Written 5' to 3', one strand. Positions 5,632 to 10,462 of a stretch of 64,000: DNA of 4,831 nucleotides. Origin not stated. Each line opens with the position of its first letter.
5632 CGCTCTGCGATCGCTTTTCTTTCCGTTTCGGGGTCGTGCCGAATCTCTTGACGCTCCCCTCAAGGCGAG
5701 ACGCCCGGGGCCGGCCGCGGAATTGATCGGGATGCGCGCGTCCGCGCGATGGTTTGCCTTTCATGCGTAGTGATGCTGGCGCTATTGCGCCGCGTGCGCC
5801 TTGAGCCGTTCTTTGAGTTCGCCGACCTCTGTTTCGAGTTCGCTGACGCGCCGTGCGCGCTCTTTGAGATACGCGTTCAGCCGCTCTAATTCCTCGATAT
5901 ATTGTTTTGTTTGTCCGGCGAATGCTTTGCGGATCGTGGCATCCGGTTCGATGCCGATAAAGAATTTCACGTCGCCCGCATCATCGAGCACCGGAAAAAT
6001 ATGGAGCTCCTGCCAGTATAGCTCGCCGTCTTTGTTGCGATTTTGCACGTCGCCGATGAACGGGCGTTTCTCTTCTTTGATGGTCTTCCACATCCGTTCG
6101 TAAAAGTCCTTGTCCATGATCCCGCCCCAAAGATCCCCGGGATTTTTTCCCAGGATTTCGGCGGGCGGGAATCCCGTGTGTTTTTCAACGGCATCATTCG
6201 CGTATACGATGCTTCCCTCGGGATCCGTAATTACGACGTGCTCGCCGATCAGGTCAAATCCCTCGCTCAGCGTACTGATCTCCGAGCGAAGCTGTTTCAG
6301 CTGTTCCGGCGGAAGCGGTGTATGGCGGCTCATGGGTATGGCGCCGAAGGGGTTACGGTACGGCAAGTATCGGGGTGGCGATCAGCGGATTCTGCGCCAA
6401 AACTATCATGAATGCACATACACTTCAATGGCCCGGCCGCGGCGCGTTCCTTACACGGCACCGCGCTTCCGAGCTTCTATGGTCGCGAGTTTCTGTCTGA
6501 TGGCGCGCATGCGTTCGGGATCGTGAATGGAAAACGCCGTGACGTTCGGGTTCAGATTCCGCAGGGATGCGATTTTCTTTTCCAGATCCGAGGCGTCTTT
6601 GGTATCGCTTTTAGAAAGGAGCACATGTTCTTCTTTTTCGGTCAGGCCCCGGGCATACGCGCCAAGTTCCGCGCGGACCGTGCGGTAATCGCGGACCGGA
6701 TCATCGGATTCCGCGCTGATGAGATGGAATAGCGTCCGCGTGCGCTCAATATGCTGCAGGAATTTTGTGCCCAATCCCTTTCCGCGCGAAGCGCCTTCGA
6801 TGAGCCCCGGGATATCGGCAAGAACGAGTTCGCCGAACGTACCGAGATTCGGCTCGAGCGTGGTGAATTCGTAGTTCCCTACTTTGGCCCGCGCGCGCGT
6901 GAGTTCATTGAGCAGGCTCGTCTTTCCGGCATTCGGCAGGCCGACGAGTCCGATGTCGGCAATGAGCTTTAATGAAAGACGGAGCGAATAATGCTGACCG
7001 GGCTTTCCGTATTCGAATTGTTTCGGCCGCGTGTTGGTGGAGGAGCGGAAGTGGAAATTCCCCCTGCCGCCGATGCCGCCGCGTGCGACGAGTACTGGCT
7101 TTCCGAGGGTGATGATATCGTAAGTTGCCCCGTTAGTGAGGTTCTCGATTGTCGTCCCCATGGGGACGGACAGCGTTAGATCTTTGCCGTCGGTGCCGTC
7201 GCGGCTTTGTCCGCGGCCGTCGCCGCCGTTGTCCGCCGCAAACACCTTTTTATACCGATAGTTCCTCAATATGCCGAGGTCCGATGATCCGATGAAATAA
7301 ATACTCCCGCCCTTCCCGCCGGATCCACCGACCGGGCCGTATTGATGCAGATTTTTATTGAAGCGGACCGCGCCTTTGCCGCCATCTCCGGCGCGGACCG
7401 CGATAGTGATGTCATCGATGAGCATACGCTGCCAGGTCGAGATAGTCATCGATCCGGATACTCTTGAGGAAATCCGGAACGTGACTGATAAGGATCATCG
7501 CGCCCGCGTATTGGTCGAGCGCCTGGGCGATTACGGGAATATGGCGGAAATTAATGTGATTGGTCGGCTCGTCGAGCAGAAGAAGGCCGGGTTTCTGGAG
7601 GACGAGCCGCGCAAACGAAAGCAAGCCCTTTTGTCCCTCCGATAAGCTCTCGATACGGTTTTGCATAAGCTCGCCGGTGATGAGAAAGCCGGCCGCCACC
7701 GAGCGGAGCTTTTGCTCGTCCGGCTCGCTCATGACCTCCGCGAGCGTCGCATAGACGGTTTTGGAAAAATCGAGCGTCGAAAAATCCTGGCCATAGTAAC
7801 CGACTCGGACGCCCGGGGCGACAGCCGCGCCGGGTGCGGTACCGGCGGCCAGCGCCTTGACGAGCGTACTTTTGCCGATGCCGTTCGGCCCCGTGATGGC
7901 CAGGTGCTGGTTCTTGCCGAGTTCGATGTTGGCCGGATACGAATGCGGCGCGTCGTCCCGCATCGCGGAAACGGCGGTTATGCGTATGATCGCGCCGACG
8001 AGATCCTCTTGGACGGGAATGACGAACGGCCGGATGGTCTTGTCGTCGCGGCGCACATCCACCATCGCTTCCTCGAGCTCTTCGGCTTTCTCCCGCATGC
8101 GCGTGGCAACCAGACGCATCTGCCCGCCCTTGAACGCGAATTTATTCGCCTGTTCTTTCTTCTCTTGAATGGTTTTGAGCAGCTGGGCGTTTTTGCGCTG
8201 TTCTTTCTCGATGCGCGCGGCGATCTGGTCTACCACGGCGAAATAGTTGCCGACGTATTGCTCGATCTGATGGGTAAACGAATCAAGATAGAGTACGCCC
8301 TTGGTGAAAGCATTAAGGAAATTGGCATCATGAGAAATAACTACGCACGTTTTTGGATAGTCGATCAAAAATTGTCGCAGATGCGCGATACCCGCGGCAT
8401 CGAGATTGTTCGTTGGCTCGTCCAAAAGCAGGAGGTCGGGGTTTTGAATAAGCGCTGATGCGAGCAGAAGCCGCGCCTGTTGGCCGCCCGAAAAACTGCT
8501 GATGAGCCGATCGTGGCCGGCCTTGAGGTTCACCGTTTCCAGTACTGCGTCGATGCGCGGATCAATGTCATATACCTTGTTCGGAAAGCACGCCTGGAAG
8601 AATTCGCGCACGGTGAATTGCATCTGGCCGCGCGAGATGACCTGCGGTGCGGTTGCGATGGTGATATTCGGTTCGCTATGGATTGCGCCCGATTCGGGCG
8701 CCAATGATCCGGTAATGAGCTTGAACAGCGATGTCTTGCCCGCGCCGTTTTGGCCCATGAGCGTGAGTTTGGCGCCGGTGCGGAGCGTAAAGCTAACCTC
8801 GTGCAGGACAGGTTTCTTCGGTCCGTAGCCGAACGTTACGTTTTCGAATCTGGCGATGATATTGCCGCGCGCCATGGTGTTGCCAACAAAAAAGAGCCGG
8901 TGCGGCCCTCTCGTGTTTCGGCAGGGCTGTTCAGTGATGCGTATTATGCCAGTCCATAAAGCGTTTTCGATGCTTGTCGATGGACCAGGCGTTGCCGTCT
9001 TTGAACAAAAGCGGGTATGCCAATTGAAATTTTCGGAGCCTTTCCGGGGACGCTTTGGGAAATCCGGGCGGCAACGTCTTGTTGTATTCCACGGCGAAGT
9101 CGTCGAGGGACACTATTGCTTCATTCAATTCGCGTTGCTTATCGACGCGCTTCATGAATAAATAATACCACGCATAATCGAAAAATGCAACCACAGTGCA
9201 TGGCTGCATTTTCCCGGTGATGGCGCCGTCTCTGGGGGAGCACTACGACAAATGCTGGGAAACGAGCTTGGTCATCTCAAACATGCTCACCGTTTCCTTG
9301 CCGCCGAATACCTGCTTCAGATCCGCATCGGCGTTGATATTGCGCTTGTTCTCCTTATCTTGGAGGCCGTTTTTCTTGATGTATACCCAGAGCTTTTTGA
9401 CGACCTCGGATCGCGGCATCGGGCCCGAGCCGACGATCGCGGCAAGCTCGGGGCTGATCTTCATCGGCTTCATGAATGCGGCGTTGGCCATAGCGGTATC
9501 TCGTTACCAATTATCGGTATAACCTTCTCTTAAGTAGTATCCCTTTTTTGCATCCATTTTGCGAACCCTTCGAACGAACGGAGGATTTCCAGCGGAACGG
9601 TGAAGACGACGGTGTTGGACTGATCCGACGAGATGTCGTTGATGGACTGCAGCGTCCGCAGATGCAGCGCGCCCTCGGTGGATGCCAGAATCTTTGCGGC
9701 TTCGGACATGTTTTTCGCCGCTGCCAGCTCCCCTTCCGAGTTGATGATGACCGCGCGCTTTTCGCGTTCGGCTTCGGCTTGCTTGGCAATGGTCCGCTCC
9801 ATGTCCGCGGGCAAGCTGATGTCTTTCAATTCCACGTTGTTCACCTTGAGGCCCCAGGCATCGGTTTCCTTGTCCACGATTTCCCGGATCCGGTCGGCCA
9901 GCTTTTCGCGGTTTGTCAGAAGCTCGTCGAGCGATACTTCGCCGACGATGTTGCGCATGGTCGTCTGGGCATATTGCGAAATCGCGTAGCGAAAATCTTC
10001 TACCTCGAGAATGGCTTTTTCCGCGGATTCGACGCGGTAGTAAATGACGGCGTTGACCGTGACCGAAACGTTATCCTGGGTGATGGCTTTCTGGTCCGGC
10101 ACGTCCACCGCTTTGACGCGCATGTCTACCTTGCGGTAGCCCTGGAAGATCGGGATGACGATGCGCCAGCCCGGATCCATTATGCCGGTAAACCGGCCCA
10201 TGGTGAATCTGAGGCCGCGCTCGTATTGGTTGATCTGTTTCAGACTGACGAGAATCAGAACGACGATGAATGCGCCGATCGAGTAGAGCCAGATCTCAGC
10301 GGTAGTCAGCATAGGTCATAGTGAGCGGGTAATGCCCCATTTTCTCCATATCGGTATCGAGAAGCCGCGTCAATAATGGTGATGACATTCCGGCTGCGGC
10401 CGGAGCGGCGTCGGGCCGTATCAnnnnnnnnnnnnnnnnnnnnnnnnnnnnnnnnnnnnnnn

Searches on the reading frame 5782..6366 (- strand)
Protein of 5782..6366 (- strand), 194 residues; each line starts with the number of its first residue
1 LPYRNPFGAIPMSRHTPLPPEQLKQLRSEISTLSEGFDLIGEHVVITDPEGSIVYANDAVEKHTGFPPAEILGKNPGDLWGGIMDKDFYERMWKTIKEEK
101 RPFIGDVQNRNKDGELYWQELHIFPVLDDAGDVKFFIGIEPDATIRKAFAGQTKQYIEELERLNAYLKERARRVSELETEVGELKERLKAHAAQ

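Call 3: search_protein_families(library=pfam, proteins=[window:5782-6366:-], max_evalue=0.01)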
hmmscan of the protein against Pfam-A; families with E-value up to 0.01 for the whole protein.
window:5782-6366:- (194 aa): 5 families
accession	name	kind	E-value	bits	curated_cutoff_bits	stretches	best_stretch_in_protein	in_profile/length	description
PF13426.13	PAS_9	-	1.1e-17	64.7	27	1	42-142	2-100/103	PAS domain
PF08448.16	PAS_4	-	2.6e-14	53.8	23.1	1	38-147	2-109/110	PAS fold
PF00989.32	PAS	-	5.6e-14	52.5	22.6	1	40-139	10-109/113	PAS fold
PF08447.18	PAS_3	-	3.6e-11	43.6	25.6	1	53-139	1-88/89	PAS fold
PF13188.13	PAS_8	-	0.00081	19.7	21.8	1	44-88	14-55/65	PAS domain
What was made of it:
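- Checked: The third ORF, 5782-6366(-), is PAS only (call 3).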

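Call 36: find_homologous_proteins(query=window:5782-6333:-, max_evalue=1e-10)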
Query window:5782-6333:- (183 aa): 59 proteins with E <= 1e-10 among 164 candidates.
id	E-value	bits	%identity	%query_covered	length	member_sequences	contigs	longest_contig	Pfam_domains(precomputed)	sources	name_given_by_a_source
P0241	1.4e-118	411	100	100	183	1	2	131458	PF08447.19,PF13426.14,PF08448.17,PF00989.32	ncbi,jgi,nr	ncbi:PAS domain-containing protein [Candidatus Parcubacteria bacterium]|nr:MAG: PAS domain-containin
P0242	2.6e-70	254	63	96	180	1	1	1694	PF08447.19,PF13426.14,PF08448.17,PF00989.32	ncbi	-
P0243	1.4e-68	248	61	97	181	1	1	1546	PF08447.19,PF13426.14,PF13188.14,PF08448.17,PF00989.32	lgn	-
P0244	2.4e-67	244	58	97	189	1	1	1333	PF08447.19,PF13426.14,PF08448.17,PF00989.32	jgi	jgi:two-component system, LuxR family, sensor kinase FixL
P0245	1.8e-65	238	59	100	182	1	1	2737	PF08447.19,PF13426.14,PF08448.17,PF00989.32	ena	-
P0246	3.0e-65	238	59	97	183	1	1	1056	PF08447.19,PF13426.14,PF13188.14,PF08448.17,PF00989.32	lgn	-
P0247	4.9e-64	234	57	98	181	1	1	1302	PF08447.19,PF13426.14,PF13188.14,PF08448.17,PF00989.32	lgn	-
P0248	2.7e-63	231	58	97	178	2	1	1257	PF08447.19,PF13426.14,PF08448.17,PF00989.32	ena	-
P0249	2.1e-62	228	55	97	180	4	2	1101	PF08447.19,PF13426.14,PF13188.14,PF08448.17,PF00989.32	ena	-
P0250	1.1e-60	223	56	98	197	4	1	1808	PF08447.19,PF13426.14,PF08448.17,PF00989.32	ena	-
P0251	1.6e-60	222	56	97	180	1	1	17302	PF08447.19,PF13426.14,PF13188.14,PF08448.17,PF00989.32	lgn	-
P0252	5.9e-58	214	58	92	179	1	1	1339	PF08447.19,PF13426.14,PF08448.17,PF00989.32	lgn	-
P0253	1.8e-57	212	55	93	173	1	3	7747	PF08447.19,PF13426.14,PF08448.17,PF00989.32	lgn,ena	-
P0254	3.9e-56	208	52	97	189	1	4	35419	PF08447.19,PF13426.14,PF08448.17,PF00989.32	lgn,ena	-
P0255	4.1e-56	208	55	93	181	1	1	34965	PF08447.19,PF13426.14,PF08448.17,PF00989.32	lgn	-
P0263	3.8e-49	185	56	81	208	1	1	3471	PF08447.19,PF13426.14,PF08448.17,PF00512.32,PF00989.32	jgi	jgi:PAS domain S-box-containing protein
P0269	7.4e-47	178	57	73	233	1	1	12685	PF08447.19,PF13426.14,PF08448.17,PF00512.32,PF00989.32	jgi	-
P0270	1.1e-46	177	57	74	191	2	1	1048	PF08447.19,PF13426.14,PF08448.17,PF00512.32,PF00989.32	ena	-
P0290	4.9e-41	159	41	92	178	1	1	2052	PF08447.19,PF13426.14,PF13188.14,PF08448.17,PF00989.32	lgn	-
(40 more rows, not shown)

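Call 37: find_encoding_contigs(protein=P0245, flank=5000, max_places=2)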
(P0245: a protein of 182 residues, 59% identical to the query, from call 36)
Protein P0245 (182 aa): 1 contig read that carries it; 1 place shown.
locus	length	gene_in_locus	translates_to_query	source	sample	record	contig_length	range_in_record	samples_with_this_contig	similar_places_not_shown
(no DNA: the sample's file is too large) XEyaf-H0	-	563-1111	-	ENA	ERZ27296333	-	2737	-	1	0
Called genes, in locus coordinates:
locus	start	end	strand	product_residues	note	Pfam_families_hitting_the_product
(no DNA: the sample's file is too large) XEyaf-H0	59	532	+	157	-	PF07681:DoxX (weak)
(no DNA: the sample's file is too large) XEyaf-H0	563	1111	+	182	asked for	PF00989:PAS, PF08448:PAS_4, PF13426:PAS_9, PF08447:PAS_3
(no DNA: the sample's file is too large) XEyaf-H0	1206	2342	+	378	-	PF00989:PAS, PF08448:PAS_4, PF13188:PAS_8 (faint), PF13426:PAS_9, PF08447:PAS_3, PF00512:HisKA, PF02518:HATPase_c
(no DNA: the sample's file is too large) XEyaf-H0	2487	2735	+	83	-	?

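Call 38: find_encoding_contigs(protein=P0290, flank=5000, max_places=2)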
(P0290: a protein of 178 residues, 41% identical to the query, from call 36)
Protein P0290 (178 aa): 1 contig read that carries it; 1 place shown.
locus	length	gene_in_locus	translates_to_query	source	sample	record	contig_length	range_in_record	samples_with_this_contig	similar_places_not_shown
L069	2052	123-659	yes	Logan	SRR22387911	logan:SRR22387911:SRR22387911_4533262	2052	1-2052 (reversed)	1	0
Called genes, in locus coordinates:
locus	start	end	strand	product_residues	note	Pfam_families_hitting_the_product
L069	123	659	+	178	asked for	PF00989:PAS, PF13188:PAS_8 (faint), PF08448:PAS_4, PF13426:PAS_9, PF08447:PAS_3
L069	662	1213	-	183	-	PF07681:DoxX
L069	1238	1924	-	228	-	PF00027:cNMP_binding, PF13545:HTH_Crp_2, PF00325:Crp (weak)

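Call 41: find_related_loci(query=A2, collection=metagenome_contigs, flank=6000)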
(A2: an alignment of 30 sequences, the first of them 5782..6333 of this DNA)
Query A2 (183 aa) in metagenome_contigs; peptide patterns used: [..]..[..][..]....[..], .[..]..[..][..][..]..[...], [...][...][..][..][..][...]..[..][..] (x = any residue, [..] = any of these).
241 stretches matched a pattern; 97 encode a relative of the query (tblastn E <= 1e-3); the best 80 are kept; 80 distinct loci.
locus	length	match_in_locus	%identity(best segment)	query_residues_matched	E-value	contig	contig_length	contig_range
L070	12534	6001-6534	56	1-178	2e-68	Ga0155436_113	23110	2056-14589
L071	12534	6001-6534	56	1-178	2e-68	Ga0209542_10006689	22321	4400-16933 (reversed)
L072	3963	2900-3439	56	1-180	1e-67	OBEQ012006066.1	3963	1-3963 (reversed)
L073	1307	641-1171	56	1-177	2e-70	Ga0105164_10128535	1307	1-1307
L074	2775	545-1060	58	7-178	4e-66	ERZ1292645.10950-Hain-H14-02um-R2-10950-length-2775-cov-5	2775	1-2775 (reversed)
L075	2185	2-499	57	15-180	8e-66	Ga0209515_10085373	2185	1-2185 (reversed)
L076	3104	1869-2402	51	5-182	2e-60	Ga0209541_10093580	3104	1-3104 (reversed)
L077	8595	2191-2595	64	2-136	2e-57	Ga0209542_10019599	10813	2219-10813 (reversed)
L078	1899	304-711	60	1-136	1e-54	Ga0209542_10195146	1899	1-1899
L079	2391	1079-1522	55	2-149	2e-53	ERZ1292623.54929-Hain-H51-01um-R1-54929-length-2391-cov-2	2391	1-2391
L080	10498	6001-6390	60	7-136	4e-53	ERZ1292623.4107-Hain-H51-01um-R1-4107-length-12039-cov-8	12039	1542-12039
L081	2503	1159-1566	57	1-136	1e-52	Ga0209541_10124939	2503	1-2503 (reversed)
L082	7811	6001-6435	54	1-149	7e-52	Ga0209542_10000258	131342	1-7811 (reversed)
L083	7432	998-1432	55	5-149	3e-51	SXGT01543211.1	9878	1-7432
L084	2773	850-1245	58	5-136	2e-51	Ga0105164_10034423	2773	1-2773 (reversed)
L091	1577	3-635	59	5-166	5e-52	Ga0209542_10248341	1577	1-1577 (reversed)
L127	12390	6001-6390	53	1-130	1e-46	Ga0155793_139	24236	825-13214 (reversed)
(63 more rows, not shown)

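Call 54: predict_structure(alignment_id=A2)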
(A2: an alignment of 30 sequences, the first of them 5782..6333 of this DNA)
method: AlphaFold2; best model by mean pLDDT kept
length: 183 residues; sequences in the alignment: 30
mean_pLDDT: 92.6   pTM: 0.75
mean pLDDT of the five models: 92.6, 91.8, 91.8, 87.4, 86.7
residues with pLDDT >= 90: 144; 70-90: 35; 50-70: 2; < 50: 2
segments of 3 or more residues with pLDDT < 50: none
pLDDT, mean of each block of 10 residues (from residue 1): 74 94 91 96 97 96 95 96 98 97 97 97 97 88 86 91 90 91 83
secondary structure, 60 per line:
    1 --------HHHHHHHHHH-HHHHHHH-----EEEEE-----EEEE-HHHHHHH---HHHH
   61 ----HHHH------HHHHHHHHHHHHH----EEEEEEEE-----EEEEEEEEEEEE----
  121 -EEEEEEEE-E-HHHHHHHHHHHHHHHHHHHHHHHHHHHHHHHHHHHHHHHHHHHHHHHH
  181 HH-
elements in order: H9-18 H20-26 E32-36 E42-45 H47-53 H57-60 H65-68 H75-87 E92-99 E105-116 E122-129 H133-182
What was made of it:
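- On Patescibacterial PAS-CC family (defined here): The model shows helix 133-182 (call 54).
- Closest known: Short LOV/PAS proteins with a C-terminal Jα helix. Same: N-cap plus PAS core plus a single long C-terminal helix with no effector domain (call 54).
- PAS-CC is predicted as PAS plus one long helix (call 54).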

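Call 58: find_encoding_contigs(protein=P0251, flank=4000, max_places=1)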
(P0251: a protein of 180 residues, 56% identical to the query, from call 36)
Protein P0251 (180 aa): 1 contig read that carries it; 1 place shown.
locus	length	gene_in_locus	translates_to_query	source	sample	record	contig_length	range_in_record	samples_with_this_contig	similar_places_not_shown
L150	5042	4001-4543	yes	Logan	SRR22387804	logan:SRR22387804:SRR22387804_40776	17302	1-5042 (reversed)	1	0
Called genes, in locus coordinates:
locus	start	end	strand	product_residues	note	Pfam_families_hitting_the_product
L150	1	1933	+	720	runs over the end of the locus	PF19335:HMBD, PF00122:E1-E2_ATPase, PF00702:Hydrolase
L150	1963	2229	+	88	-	PF18926:DUF5676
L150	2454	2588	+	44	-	-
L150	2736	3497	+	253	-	PF00106:adh_short, PF08659:KR, PF23441:SDR (weak), PF13561:adh_short_C2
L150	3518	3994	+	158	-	PF07681:DoxX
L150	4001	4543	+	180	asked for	PF00989:PAS, PF13188:PAS_8 (weak), PF08448:PAS_4, PF13426:PAS_9, PF08447:PAS_3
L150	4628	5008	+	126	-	PF04993:TfoX_N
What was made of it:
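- Independent gene calls with Pfam labels show DoxX→PAS-CC→PAS-HK (call 37), DoxX→PAS-CC (call 58) and PAS-CC next to DoxX plus a Crp-family regulator (call 38).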

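Call 59: find_encoding_contigs(protein=P0254, flank=4000, max_places=1)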
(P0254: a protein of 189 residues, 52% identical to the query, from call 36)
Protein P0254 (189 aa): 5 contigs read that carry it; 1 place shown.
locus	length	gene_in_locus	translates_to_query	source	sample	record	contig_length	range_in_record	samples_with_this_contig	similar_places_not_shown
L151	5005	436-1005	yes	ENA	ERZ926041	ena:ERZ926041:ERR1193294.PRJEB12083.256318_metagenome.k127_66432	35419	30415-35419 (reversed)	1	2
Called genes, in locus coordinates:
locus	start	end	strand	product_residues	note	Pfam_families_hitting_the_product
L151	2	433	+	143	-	?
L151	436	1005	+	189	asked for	PF00989:PAS, PF08448:PAS_4, PF13426:PAS_9, PF08447:PAS_3 (weak)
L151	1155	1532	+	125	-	PF01554:MatE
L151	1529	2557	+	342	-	PF01554:MatE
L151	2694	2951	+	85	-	-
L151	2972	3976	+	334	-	PF07478:Dala_Dala_lig_C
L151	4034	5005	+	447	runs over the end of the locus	-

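Call 60: find_encoding_contigs(protein=P0255, flank=4000, max_places=1)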
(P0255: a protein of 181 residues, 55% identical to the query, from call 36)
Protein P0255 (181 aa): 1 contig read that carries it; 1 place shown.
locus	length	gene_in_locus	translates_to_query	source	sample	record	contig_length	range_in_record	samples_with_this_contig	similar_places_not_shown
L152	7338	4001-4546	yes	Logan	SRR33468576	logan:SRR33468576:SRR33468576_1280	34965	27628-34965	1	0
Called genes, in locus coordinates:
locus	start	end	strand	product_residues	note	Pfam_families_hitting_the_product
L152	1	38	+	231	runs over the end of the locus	PF00089:Trypsin, PF13365:Trypsin_2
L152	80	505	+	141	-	PF00903:Glyoxalase, PF06983:3-dmu-9_3-mt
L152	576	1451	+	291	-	-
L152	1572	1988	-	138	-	PF07739:TipAS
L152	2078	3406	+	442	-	PF00041:fn3 (faint), PF16656:Pur_ac_phosph_N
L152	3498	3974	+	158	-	PF03073:TspO_MBR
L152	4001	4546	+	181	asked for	PF00989:PAS, PF08448:PAS_4, PF13426:PAS_9, PF08447:PAS_3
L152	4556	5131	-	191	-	PF13628:DUF4142, PF03713:DUF305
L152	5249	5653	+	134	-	-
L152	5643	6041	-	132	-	-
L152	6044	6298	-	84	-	PF18926:DUF5676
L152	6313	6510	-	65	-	PF11127:YgaP-like_TM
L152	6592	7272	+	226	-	PF00175:NAD_binding_1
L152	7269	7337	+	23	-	?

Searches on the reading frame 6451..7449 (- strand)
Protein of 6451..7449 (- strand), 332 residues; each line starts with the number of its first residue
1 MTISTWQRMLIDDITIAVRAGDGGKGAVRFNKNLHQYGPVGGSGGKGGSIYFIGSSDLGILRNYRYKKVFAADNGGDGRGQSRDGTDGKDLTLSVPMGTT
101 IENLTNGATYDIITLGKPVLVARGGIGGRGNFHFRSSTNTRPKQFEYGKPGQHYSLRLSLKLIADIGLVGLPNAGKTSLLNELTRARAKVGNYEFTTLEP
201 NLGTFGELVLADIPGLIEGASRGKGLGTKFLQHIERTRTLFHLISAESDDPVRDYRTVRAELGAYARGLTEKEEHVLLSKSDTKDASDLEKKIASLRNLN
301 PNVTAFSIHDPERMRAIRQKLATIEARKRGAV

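Call 57: search_protein_families(library=pfam, proteins=[window:6451-7449:-], max_evalue=0.001)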
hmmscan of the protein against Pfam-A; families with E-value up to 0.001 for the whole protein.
window:6451-7449:- (332 aa): 3 families
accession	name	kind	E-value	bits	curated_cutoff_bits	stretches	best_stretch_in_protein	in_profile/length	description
PF01018.28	GTP1_OBG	-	2.9e-42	144.4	27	1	11-162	1-155/155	GTP1/OBG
PF01926.29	MMR_HSR1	-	3.7e-22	79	21.9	1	166-268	2-102/113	50S ribosome-binding GTPase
PF02421.24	FeoB_N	-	1.3e-10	41.5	27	1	166-216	3-57/156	Ferrous iron transport protein B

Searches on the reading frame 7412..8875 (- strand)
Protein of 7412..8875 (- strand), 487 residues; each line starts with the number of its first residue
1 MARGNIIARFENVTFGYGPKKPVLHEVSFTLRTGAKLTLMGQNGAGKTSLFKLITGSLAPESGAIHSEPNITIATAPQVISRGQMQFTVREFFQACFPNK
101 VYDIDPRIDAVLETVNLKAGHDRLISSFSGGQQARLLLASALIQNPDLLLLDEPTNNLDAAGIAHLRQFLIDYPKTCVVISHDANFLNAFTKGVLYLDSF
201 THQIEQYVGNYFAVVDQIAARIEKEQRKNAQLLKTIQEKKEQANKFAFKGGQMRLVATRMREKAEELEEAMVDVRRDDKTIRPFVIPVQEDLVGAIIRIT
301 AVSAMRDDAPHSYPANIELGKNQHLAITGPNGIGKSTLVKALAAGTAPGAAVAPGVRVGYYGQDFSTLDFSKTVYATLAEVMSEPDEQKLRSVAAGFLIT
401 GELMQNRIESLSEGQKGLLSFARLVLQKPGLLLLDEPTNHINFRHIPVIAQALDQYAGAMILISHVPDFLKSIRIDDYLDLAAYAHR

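Call 57: search_protein_families(library=pfam, proteins=[window:7412-8875:-], max_evalue=0.001)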
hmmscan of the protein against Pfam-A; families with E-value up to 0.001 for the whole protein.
window:7412-8875:- (487 aa): 15 families
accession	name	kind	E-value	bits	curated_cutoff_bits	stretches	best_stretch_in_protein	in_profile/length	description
PF00005.33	ABC_tran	-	2.9e-48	164.4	25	2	24-156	1-137/137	ABC transporter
PF13304.12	AAA_21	-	2.1e-18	67.9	27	1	99-187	208-303/304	AAA domain, putative AbiEii toxin, Type IV TA system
PF02463.25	SMC_N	-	6.6e-09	36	40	0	321-342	23-44/220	RecF/RecN/SMC N terminal domain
PF13555.12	AAA_29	-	4.9e-07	29.8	27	0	318-344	18-44/61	P-loop containing region of AAA domain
PF13401.12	AAA_22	-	5.4e-07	30.4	27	0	322-357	5-33/130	AAA domain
PF13191.12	AAA_16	-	1.2e-06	29.6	32.6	1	322-405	24-104/167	AAA ATPase domain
PF13476.12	AAA_23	-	1.3e-06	29.7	27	0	316-346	14-43/201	AAA domain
PF03193.22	RsgA_GTPase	-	2.7e-06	27.8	30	0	321-344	105-128/174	RsgA GTPase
PF20720.3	nSTAND3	-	6.2e-06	26.4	27.2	0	318-345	13-40/155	Novel STAND NTPase 3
PF00004.35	AAA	-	3.5e-05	24.7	21.2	0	327-346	3-22/131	ATPase family associated with various cellular activities (AAA)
PF02367.23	TsaE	-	9.6e-05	22.8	26.6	0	30-67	17-53/128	Threonylcarbamoyl adenosine biosynthesis protein TsaE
PF13479.12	AAA_24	-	0.00027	21.3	27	0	322-342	2-22/195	AAA domain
PF25201.1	nSTAND6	-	0.0006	20.3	27.7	0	318-346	14-42/148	Novel STAND NTPase 6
PF05729.18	NACHT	-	0.00067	20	26.7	0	325-348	3-26/167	NACHT domain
PF01926.29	MMR_HSR1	-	0.0009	19.8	21.9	0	38-84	3-45/113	50S ribosome-binding GTPase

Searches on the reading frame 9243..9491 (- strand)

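Call 57: search_protein_families(library=pfam, proteins=[window:9243-9491:-], max_evalue=0.001)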
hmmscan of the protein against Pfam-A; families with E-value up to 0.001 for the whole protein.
window:9243-9491:- (82 aa): 1 family
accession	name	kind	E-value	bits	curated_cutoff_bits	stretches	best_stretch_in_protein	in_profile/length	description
PF02201.23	SWIB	-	1.7e-32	111.4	25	1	8-81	1-74/74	SWIB/MDM2 domain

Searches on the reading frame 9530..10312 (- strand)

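Call 26: search_protein_families(library=pfam, proteins=[window:9530-10312:-], max_evalue=0.01)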
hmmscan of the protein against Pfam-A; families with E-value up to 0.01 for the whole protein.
window:9530-10312:- (260 aa): 2 families
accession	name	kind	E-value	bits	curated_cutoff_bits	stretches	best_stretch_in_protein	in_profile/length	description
PF01145.31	Band_7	-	3.7e-42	144.8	23.6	1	25-195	1-175/176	SPFH domain / Band 7 family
PF13421.11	Band_7_1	-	4.5e-07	30.2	24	1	107-180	133-208/211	SPFH domain-Band 7 family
